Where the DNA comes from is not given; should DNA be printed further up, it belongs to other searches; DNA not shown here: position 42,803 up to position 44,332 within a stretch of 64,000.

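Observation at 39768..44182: CDP-3,6-dideoxyhexose-type operon ending in a DegT-family enzyme whose catalytic Lys is replaced by His (E1/ColD-like 3-dehydratase)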

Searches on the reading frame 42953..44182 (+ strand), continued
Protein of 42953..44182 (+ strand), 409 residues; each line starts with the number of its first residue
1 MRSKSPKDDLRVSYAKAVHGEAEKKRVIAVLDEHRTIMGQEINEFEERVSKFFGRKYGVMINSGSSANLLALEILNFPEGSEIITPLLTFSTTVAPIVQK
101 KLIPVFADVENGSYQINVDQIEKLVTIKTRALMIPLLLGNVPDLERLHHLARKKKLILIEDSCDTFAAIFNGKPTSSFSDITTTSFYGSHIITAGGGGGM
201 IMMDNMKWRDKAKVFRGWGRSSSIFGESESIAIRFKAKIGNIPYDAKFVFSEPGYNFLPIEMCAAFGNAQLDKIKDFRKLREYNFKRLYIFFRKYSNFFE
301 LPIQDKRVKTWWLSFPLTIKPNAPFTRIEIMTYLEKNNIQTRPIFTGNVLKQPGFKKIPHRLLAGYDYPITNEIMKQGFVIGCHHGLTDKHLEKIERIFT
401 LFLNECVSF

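Call 100: fold_search(model_id=the predicted structure, library=pdb)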
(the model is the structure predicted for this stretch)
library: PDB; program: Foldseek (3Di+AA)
matches with E <= 10: 1914; with E <= 0.001: 1459
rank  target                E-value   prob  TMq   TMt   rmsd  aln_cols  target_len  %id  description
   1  3bcx_A                4.7e-36  1.00  0.84  0.82   7.3       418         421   34  E1 Dehydrase (released 2007-11-27)
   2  3bb8_A                7.7e-36  1.00  0.84  0.82   7.2       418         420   33  E1 Dehydrase H220K Mutant (released 2008-09-16)
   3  3bcx_B                1.9e-35  1.00  0.84  0.82   7.3       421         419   33  E1 Dehydrase (released 2007-11-27)
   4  2gms_B                1.2e-28  1.00  0.80  0.84   8.6       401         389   27  E coli GDP-4-keto-6-deoxy-D-mannose-3-dehydratase with bound hydrated PLP (released 2006-09-05)
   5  3b8x_B                1.5e-28  1.00  0.80  0.84   6.5       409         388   26  Crystal structure of GDP-4-keto-6-deoxymannose-3-dehydratase (ColD) H188N mutant with bound GDP-perosamine (released 2007-11-27)
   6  7b0m                  1.9e-28  1.00  0.80  0.88   5.9       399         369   26  Sugar transaminase from a metagenome collected from troll oil field production water (released 2021-12-01)
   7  3dr4_D                4.0e-28  1.00  0.78  0.87   5.3       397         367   24  GDP-perosamine synthase K186A mutant from Caulobacter crescentus with bound sugar ligand (released 2008-10-14)
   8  3b8x_A                6.8e-28  1.00  0.78  0.83   7.9       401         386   28  Crystal structure of GDP-4-keto-6-deoxymannose-3-dehydratase (ColD) H188N mutant with bound GDP-perosamine (released 2007-11-27)
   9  3dr4_B                7.7e-28  1.00  0.78  0.86   5.3       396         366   24  GDP-perosamine synthase K186A mutant from Caulobacter crescentus with bound sugar ligand (released 2008-10-14)
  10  3gr9_C                8.7e-28  1.00  0.78  0.82   9.2       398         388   27  Crystal structure of ColD H188K S187N (released 2009-06-16)
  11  3gr9_G                1.2e-27  1.00  0.79  0.83   7.4       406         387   26  Crystal structure of ColD H188K S187N (released 2009-06-16)
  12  3bn1_C                1.2e-27  1.00  0.81  0.91   4.7       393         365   24  Crystal structure of GDP-perosamine synthase (released 2008-03-18)
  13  7b0d_A                1.3e-27  1.00  0.77  0.86   5.4       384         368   27  Sugar transaminase from Archaeoglobus veneficus (released 2021-12-01)
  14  3gr9_A                1.4e-27  1.00  0.79  0.84   8.1       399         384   28  Crystal structure of ColD H188K S187N (released 2009-06-16)
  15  2gms_A                1.5e-27  1.00  0.78  0.82   8.1       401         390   28  E coli GDP-4-keto-6-deoxy-D-mannose-3-dehydratase with bound hydrated PLP (released 2006-09-05)
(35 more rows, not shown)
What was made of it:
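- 42953..44182 (+): E1L, 409 aa: His-for-Lys DegT-fold sugar 3-dehydratase of a Cys-free third lineage. Foldseek top hit is E1 (TM 0.84), then ColD (call 100).
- On E1 / RfbH / DdhC (NCBIfam NF011936): Foldseek top hit 3bcx, TM 0.84 (call 100).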
